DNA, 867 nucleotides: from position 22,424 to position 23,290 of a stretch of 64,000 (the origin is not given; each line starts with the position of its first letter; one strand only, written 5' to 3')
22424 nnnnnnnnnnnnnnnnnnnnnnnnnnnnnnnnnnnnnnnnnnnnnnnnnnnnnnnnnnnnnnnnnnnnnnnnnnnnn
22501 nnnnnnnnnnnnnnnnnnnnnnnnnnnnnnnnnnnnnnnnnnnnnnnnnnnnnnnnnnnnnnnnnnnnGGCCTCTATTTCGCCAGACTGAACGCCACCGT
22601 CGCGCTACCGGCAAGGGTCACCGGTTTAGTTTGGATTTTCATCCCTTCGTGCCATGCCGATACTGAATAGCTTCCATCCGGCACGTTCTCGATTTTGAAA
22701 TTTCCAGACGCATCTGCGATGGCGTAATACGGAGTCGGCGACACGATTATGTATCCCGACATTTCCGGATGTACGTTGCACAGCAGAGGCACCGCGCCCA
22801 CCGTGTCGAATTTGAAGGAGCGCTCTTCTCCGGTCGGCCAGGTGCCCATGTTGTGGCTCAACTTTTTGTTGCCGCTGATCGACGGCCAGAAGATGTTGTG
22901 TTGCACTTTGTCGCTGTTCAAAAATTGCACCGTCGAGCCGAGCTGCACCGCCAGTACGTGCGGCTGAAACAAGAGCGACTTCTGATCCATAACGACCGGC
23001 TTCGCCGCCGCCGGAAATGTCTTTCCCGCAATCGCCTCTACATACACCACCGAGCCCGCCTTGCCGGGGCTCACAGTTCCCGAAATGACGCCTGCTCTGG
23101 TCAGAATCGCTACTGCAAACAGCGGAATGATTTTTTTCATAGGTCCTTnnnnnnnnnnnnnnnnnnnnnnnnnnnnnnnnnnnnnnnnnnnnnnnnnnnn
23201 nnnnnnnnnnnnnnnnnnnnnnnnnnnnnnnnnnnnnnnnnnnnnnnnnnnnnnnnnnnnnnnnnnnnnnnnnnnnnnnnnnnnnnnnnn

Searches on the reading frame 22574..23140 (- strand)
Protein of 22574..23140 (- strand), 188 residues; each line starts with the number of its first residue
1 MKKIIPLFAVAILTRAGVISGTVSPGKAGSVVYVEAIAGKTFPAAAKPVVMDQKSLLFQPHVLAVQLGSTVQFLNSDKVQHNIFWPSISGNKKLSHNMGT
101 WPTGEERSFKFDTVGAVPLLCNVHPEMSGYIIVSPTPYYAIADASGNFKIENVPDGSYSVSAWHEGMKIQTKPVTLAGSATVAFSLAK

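Call 6: search_protein_families(library=pfam, proteins=[window:22574-23140:-], max_evalue=0.001)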
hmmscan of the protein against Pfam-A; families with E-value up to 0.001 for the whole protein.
window:22574-23140:- (188 aa): 4 families
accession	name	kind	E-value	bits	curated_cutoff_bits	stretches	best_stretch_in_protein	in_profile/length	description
PF13620.12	CarboxypepD_reg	-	8e-08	33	32.3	1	135-184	27-79/82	Carboxypeptidase regulatory-like domain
PF14686.12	fn3_3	-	8.3e-08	32.3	24.4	1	138-179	27-71/75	Polysaccharide lyase family 4, domain II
PF00127.26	Copper-bind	-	3.8e-06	27.7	21.2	1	50-133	6-98/99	Copper binding proteins, plastocyanin/azurin family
PF13715.12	CarbopepD_reg_2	-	1.9e-05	25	32.2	1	131-183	19-71/88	CarboxypepD_reg-like domain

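Call 62: search_solved_structures(query=window:22574-23140:-, max_evalue=1)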
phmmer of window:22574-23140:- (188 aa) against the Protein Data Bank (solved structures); distinct sequences matched with E-value up to 1: 34.
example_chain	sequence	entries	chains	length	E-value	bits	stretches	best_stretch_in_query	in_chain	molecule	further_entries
1bxu_A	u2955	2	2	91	3.1e-05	27.1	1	51-126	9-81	PLASTOCYANIN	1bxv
5fc9_A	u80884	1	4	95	0.00011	25.4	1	58-134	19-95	Blue (Type 1) copper domain protein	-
3c75_A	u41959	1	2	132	0.00031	23.9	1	30-133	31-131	Amicyanin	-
1id2_A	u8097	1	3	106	0.00039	23.5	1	36-133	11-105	AMICYANIN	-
4p5r_A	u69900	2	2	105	0.00047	23.3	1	46-133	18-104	Amicyanin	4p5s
1sf3_A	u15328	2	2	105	0.00047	23.3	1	46-133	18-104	Amicyanin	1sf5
1sfd_A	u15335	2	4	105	0.00065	22.8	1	46-133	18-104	Amicyanin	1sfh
1mda_A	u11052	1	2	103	0.00087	22.4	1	46-133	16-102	AMICYANIN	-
1aac_A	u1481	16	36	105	0.0009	22.3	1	46-133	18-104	AMICYANIN | PROTEIN (AMICYANIN)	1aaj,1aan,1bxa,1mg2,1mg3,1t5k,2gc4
2gb2_A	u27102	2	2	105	0.0012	21.9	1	46-133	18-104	Amicyanin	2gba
2qdv_A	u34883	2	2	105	0.0012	21.9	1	46-133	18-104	Amicyanin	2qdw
9cck_A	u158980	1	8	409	0.0015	21.6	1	58-133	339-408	Copper-containing nitrite reductase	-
6hbe_A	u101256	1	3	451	0.0021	21.2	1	46-133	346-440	Copper-containing nitrite reductase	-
3ie9_A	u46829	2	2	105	0.0024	21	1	46-133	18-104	Amicyanin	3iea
2idt_A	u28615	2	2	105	0.0044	20.1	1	46-133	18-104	Amicyanin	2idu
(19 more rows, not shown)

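Call 65: list_cluster_members(proteins=[P0001, window:22574-23140:-, window:20649-22568:-, window:20150-20638:-, window:19408-20145:-])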
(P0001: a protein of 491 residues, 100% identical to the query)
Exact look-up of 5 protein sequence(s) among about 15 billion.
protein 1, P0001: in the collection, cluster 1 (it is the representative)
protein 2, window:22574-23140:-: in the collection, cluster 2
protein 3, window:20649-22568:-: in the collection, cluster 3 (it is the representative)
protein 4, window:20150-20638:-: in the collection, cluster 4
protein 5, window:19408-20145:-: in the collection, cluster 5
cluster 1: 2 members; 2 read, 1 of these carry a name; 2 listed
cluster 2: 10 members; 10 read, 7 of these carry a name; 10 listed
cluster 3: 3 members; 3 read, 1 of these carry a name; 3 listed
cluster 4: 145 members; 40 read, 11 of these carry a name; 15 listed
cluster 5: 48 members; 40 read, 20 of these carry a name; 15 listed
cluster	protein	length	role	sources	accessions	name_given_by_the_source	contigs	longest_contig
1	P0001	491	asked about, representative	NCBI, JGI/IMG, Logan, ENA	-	hypothetical protein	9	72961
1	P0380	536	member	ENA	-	-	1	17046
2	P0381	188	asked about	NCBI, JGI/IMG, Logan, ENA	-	plastocyanin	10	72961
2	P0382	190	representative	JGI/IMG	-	plastocyanin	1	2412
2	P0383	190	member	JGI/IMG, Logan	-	plastocyanin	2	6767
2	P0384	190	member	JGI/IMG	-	plastocyanin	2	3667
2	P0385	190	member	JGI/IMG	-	plastocyanin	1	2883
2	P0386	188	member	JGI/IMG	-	plastocyanin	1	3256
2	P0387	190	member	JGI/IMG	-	plastocyanin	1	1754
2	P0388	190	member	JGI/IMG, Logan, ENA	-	-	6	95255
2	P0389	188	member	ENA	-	-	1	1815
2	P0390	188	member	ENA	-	-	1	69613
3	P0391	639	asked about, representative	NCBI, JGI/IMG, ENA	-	NADPH-dependent glutamate synthase beta subunit-like oxidoreductase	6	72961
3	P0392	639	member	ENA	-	-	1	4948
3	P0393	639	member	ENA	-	-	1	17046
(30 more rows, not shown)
